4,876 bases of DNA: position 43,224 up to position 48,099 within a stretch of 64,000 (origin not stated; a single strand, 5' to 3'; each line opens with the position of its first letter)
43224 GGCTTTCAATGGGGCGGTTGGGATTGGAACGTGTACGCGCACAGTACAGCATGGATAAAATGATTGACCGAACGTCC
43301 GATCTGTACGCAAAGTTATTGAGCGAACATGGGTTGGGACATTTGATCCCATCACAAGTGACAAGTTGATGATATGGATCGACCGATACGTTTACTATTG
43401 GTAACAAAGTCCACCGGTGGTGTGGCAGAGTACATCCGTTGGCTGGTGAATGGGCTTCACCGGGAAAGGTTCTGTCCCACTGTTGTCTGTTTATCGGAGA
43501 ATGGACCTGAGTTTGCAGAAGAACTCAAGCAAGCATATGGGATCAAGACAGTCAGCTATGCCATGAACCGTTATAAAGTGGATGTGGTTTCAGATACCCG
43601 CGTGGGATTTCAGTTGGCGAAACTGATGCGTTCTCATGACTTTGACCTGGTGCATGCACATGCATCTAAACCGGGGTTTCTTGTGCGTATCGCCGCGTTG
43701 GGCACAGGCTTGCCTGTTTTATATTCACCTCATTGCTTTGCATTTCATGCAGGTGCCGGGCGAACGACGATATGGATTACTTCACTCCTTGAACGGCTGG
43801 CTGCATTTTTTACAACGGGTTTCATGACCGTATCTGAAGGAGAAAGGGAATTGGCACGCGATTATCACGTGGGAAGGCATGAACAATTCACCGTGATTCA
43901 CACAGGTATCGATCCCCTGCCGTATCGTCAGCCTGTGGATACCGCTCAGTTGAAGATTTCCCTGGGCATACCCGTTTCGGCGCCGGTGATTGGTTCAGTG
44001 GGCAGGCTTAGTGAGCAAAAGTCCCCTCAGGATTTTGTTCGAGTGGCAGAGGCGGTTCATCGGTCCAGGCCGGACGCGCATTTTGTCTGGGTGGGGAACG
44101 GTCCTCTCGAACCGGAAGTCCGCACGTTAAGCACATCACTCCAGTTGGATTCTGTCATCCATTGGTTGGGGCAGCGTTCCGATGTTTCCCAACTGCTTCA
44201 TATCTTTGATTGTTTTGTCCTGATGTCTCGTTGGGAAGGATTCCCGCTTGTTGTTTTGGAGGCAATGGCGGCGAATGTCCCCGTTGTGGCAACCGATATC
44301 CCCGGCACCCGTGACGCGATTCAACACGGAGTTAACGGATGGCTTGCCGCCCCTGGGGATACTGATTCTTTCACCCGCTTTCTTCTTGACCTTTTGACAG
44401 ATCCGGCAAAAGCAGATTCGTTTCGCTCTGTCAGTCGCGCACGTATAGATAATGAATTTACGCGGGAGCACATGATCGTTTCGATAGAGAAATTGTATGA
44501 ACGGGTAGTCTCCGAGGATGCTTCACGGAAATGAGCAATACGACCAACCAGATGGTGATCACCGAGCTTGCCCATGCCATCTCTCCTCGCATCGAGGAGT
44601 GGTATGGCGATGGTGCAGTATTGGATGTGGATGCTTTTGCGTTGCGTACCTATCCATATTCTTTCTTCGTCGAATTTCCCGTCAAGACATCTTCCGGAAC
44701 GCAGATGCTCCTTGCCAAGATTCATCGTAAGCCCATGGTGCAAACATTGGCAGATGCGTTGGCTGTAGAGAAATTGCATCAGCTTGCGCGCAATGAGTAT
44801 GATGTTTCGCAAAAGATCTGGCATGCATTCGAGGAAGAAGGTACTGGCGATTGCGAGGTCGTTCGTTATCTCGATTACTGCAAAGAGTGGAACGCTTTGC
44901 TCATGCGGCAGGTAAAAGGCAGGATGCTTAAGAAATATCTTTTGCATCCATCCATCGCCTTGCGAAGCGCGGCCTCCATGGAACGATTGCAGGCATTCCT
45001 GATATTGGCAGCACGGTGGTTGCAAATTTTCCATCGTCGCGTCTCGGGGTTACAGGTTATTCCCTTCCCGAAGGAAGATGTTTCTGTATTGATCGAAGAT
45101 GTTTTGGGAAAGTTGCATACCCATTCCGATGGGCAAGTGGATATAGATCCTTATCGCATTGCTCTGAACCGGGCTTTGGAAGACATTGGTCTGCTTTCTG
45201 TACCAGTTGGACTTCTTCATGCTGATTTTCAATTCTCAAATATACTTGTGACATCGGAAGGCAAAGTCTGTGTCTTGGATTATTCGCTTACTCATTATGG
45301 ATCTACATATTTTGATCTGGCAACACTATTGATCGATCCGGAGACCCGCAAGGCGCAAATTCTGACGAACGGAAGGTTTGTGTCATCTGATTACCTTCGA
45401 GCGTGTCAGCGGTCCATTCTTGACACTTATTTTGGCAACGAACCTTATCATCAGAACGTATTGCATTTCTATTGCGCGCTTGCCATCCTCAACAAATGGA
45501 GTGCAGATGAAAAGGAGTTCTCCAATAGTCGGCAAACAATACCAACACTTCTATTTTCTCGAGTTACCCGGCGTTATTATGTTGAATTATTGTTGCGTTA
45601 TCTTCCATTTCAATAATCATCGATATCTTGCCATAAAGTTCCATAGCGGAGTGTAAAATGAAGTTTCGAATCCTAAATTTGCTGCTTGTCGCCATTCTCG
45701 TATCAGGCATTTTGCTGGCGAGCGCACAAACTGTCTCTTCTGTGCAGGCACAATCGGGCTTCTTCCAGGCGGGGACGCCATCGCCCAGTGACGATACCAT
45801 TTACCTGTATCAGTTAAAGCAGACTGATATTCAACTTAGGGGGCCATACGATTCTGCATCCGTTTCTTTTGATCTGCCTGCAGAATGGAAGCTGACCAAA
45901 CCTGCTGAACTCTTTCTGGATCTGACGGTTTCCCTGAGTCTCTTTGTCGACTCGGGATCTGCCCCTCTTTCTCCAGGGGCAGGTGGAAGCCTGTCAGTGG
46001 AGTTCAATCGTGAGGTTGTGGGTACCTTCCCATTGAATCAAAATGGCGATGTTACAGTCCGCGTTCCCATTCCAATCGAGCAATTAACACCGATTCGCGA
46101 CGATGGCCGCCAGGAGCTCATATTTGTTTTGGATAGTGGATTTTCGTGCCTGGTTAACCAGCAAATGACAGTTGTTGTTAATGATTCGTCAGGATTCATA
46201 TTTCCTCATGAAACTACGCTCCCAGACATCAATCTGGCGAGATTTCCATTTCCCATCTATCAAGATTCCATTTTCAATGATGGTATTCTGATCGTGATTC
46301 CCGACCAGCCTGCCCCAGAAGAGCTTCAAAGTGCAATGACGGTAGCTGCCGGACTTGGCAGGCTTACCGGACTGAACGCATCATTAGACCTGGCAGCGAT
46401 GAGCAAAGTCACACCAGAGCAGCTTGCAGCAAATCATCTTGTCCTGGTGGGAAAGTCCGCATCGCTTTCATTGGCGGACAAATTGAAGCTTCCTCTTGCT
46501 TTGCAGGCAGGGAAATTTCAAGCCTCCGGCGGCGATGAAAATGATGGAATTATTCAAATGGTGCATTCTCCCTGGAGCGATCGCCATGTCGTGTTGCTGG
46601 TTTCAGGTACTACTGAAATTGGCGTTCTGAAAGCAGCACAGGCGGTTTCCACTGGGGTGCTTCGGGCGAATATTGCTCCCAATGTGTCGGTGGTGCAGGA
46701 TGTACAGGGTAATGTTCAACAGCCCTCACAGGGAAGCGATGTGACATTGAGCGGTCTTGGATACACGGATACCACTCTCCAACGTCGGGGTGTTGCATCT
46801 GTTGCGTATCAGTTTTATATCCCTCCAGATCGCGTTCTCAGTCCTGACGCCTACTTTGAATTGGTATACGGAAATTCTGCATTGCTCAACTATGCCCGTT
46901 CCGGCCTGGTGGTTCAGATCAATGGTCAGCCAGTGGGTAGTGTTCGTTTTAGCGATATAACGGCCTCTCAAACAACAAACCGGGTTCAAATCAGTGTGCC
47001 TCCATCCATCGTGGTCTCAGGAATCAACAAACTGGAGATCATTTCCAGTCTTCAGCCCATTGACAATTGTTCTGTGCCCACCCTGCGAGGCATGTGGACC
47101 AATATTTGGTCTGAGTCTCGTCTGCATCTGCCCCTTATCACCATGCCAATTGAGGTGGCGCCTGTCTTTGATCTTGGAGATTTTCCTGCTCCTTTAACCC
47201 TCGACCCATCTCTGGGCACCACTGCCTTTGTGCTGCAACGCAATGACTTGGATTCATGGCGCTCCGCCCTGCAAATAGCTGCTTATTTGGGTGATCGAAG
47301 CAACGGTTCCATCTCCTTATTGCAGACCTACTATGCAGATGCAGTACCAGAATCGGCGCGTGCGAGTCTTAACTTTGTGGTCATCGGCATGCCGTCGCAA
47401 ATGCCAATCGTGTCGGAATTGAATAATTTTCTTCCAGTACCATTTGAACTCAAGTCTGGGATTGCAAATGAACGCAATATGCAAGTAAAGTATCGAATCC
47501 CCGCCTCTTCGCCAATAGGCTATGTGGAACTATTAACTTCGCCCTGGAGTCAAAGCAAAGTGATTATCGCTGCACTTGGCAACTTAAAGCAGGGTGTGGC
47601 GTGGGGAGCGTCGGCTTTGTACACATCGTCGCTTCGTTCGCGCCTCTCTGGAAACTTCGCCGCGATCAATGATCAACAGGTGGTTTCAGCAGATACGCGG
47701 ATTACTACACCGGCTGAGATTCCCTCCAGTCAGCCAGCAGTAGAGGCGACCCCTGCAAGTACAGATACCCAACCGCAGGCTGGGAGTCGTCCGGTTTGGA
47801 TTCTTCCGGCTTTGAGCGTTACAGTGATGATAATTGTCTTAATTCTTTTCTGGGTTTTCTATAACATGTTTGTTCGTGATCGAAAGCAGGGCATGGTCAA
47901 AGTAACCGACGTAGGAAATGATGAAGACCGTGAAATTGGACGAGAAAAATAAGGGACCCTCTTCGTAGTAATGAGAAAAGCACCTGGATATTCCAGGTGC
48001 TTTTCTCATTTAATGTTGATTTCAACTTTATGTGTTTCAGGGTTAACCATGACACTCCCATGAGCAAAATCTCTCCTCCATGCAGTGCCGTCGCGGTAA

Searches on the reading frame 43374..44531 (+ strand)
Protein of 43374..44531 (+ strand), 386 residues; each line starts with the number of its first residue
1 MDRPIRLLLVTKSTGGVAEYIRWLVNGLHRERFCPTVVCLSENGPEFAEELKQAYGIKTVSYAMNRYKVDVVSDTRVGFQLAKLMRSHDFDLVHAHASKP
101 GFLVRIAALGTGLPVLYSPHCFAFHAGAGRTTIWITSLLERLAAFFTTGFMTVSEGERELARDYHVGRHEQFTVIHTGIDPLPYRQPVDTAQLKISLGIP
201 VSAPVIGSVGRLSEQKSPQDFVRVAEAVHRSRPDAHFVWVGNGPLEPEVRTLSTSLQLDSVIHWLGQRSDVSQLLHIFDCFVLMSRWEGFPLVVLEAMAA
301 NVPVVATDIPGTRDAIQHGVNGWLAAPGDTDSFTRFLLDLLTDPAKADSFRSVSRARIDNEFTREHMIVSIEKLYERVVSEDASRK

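Call 67: search_protein_families(library=pfam, proteins=[window:43374-44531:+], max_evalue=0.00001)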
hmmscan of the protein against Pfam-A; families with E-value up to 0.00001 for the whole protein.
window:43374-44531:+ (386 aa): 6 families
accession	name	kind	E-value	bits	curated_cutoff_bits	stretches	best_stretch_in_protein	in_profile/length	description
PF00534.26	Glycos_transf_1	-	3.9e-38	131.1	26.4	1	194-352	6-167/172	Glycosyl transferases group 1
PF13692.12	Glyco_trans_1_4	-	1.1e-36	126.6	27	1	204-343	2-142/142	Glycosyl transferases group 1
PF13439.12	Glyco_transf_4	-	4.7e-20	72.7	28.5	1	15-181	2-168/170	Glycosyltransferase Family 4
PF13579.12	Glyco_trans_4_4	-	6.6e-20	72.5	29.7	1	15-178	1-158/158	Glycosyl transferase 4-like domain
PF13477.12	Glyco_trans_4_2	-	1e-06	29.4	23.4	1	21-134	14-120/139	Glycosyl transferase 4-like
PF20706.3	GT4-conflict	-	1.1e-06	28.4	26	1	264-319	268-323/385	Family 4 Glycosyltransferase in conflict systems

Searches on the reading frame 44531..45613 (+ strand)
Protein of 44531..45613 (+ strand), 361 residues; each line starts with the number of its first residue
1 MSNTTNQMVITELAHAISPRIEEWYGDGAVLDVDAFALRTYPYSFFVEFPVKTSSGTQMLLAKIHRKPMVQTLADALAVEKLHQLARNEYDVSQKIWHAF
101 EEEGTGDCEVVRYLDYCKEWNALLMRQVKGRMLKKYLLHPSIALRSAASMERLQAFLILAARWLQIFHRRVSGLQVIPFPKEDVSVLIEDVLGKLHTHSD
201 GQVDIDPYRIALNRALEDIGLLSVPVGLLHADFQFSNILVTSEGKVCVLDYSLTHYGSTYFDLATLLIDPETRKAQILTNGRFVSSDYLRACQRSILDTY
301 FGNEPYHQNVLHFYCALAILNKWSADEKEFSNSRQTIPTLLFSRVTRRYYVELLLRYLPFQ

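Call 67: search_protein_families(library=pfam, proteins=[window:44531-45613:+], max_evalue=0.00001)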
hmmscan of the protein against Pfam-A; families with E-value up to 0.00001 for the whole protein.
window:44531-45613:+ (361 aa): 1 family
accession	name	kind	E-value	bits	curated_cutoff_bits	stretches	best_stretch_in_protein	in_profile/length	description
PF01636.29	APH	-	4.8e-08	33.5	23.2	1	137-273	73-218/239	Phosphotransferase enzyme family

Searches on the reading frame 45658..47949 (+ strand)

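Call 67: search_protein_families(library=pfam, proteins=[window:45658-47949:+], max_evalue=0.00001)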
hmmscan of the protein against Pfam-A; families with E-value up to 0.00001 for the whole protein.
window:45658-47949:+ (764 aa): 1 family
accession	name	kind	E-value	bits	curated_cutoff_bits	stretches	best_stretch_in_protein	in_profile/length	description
PF03170.19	BcsB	-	3.6e-42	145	21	1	50-638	8-605/606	Bacterial cellulose synthase subunit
